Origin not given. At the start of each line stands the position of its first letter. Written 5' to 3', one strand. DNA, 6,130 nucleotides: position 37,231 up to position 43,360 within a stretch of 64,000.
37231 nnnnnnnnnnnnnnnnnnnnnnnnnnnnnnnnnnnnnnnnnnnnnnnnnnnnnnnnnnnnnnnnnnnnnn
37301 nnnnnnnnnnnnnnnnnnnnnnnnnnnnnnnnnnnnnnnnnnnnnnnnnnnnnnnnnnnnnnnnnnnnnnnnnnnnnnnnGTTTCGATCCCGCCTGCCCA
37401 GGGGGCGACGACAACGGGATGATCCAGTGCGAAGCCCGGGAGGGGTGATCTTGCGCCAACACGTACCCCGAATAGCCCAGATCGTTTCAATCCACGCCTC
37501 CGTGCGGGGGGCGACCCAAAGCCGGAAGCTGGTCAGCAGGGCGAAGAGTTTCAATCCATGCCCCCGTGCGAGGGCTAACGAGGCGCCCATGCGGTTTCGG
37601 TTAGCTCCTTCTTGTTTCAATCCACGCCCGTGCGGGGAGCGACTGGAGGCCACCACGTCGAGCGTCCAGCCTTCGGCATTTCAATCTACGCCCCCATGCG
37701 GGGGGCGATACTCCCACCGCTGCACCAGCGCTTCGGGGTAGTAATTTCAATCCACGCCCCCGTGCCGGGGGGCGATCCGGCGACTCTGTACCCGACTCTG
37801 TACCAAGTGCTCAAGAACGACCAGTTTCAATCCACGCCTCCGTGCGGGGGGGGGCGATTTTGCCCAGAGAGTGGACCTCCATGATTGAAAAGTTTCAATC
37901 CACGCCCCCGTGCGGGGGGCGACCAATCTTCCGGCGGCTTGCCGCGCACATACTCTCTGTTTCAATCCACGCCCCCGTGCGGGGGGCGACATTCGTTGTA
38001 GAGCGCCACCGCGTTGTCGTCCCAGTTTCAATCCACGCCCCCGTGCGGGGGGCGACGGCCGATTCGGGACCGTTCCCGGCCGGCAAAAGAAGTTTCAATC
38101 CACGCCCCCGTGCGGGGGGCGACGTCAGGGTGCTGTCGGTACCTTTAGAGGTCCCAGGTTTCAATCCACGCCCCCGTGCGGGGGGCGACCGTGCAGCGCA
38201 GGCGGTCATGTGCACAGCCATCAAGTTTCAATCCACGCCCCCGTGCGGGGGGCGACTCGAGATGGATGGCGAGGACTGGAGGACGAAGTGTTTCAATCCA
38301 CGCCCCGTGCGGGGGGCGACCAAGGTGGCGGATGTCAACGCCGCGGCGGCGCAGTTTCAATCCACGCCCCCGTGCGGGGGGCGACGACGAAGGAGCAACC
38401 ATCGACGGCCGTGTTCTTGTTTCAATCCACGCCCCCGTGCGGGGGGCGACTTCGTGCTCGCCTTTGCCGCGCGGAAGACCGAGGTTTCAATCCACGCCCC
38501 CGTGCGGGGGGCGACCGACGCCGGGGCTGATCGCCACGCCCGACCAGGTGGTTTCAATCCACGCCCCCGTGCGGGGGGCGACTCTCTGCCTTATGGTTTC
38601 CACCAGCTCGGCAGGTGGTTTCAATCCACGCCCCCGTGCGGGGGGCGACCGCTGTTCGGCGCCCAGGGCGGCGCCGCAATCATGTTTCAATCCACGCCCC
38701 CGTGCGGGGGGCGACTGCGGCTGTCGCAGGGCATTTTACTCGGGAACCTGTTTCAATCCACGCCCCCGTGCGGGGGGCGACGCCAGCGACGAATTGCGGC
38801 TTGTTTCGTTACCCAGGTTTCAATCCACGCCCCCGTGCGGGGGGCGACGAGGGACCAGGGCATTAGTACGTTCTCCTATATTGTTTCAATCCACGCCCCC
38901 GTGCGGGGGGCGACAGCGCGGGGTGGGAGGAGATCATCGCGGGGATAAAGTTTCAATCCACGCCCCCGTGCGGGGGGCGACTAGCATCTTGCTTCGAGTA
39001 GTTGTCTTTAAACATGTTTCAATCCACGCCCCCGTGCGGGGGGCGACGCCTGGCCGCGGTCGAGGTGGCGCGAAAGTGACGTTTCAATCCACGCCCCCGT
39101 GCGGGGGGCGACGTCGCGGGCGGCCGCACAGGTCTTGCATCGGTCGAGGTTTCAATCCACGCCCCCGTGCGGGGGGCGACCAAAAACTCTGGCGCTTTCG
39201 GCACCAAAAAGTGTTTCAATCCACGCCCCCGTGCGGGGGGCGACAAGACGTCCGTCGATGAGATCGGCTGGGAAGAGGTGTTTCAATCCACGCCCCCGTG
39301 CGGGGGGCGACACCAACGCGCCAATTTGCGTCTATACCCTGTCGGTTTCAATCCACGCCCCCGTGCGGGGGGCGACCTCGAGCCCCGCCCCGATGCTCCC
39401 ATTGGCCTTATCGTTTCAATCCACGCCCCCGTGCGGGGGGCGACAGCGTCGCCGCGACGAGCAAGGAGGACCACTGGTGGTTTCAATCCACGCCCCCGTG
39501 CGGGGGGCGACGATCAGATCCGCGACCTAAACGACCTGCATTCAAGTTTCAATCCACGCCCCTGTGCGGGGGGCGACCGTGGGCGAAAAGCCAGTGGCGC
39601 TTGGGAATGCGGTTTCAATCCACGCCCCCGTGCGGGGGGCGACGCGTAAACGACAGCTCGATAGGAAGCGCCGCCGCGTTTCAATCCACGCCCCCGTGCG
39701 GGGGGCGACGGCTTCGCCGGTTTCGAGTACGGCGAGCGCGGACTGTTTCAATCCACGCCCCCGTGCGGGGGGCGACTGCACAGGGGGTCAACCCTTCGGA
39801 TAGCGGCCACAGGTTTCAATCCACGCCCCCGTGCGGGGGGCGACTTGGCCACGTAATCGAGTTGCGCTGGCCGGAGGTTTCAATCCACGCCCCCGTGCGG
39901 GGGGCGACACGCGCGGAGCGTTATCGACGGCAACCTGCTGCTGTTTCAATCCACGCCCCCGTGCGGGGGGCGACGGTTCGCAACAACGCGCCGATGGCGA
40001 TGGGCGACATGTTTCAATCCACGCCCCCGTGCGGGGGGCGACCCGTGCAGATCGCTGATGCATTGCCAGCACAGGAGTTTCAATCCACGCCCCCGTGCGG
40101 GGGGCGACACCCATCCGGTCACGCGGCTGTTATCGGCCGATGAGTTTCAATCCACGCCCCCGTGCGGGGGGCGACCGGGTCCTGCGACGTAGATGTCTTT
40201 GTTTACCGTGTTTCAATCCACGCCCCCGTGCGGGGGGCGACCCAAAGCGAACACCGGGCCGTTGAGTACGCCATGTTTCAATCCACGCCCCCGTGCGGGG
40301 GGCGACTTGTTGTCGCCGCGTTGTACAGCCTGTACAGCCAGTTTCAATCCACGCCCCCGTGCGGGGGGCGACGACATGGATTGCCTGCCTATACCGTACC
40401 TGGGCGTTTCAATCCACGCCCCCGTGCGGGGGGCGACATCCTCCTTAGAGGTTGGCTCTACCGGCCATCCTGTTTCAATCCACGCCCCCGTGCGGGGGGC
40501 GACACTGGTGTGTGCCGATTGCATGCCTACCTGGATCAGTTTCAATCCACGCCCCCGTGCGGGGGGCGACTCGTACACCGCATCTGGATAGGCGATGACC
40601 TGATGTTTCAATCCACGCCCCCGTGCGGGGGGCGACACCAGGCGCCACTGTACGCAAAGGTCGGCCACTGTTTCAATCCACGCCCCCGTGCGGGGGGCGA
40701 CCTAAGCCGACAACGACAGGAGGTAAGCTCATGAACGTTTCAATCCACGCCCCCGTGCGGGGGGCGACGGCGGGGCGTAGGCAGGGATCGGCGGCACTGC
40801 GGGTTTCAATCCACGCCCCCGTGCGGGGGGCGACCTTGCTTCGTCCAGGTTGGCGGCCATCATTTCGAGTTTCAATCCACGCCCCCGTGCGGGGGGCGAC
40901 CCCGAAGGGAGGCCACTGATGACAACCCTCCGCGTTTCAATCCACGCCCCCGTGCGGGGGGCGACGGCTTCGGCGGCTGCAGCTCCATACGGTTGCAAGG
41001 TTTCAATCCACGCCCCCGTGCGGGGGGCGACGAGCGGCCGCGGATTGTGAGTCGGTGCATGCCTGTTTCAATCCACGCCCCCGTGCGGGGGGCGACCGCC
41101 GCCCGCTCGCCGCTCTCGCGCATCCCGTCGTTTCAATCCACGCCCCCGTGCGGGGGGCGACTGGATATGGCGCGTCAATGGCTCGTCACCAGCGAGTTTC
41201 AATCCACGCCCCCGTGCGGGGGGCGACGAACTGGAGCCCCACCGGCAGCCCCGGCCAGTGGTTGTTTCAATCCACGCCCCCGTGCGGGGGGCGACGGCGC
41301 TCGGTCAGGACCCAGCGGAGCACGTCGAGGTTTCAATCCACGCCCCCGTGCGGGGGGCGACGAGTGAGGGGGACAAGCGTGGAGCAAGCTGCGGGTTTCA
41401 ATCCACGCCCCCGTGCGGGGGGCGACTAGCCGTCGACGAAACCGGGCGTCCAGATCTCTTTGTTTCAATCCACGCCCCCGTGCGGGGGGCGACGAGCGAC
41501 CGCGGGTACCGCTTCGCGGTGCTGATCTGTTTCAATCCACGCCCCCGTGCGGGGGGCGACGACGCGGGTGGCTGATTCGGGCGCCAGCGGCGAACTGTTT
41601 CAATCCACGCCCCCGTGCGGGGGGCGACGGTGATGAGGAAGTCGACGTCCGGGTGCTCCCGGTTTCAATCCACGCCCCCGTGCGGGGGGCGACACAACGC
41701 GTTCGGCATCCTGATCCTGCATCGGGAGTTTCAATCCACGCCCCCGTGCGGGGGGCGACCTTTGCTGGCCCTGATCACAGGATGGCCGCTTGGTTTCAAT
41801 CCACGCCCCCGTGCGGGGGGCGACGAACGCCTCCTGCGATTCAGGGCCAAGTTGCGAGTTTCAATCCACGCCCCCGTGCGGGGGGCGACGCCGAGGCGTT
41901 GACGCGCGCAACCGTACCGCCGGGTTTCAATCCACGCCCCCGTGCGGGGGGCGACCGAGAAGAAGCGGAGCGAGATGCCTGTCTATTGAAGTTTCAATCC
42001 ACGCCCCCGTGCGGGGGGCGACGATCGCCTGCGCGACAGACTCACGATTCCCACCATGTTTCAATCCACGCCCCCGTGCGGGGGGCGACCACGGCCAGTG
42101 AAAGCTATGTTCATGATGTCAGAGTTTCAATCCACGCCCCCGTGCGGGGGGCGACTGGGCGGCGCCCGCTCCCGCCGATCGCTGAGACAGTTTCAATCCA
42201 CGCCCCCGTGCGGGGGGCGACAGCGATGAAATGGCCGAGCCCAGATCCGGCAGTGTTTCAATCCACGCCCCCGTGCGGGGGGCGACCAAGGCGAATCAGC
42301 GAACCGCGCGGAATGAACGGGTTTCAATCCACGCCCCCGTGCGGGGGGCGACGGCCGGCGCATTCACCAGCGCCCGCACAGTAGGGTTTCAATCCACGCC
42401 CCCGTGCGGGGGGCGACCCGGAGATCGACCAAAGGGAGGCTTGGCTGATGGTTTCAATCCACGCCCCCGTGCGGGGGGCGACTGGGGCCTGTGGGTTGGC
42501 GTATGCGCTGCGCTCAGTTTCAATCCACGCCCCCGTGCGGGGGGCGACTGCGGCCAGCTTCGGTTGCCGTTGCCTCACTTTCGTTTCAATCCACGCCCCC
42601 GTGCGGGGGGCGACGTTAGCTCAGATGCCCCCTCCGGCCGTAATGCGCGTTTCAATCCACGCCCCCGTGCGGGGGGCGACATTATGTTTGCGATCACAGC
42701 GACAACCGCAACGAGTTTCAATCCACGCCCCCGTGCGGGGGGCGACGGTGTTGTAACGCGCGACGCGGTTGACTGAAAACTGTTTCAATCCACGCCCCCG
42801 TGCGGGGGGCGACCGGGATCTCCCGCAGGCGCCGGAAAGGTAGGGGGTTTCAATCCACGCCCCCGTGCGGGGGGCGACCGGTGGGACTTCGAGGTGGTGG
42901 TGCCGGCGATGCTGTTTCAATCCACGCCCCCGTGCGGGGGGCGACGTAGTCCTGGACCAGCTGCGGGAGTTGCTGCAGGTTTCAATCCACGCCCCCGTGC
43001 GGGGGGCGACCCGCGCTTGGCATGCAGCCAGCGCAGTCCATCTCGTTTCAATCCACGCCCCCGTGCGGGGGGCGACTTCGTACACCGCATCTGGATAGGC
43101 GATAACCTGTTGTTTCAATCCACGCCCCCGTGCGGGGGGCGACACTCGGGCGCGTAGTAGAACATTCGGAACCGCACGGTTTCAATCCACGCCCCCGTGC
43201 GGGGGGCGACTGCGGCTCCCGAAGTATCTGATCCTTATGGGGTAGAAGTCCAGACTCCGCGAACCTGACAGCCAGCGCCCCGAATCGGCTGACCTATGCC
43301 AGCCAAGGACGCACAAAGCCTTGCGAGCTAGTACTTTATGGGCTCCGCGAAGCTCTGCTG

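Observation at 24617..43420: Type I-C locus with two large arrays flanking the cas operon, each with its own homologous leader on the same side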

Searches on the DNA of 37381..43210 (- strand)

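Call 27: search_dna_similar(query=window:37381-43210:-, collection=phages, mode=distant, max_evalue=0.1, max_rows=25)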
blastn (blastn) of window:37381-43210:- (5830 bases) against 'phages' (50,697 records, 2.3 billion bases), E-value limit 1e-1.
Records with a match: 2; places in all: 3; records where one place covers at least 80% of the query: 0.
Best place of each record, by identity: 60-80% 2.
By first word of the organism name: Bacteriophage 2.
By host as written in the record: - 2.
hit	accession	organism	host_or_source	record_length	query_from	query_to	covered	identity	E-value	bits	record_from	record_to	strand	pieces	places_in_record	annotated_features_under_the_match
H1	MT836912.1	Bacteriophage sp.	human fecal samples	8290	333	4526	17%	72.5%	8e-5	520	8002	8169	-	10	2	record has no annotation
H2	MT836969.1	Bacteriophage sp.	human fecal samples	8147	1387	1482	2%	73.0%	4e-2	48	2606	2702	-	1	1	record has no annotation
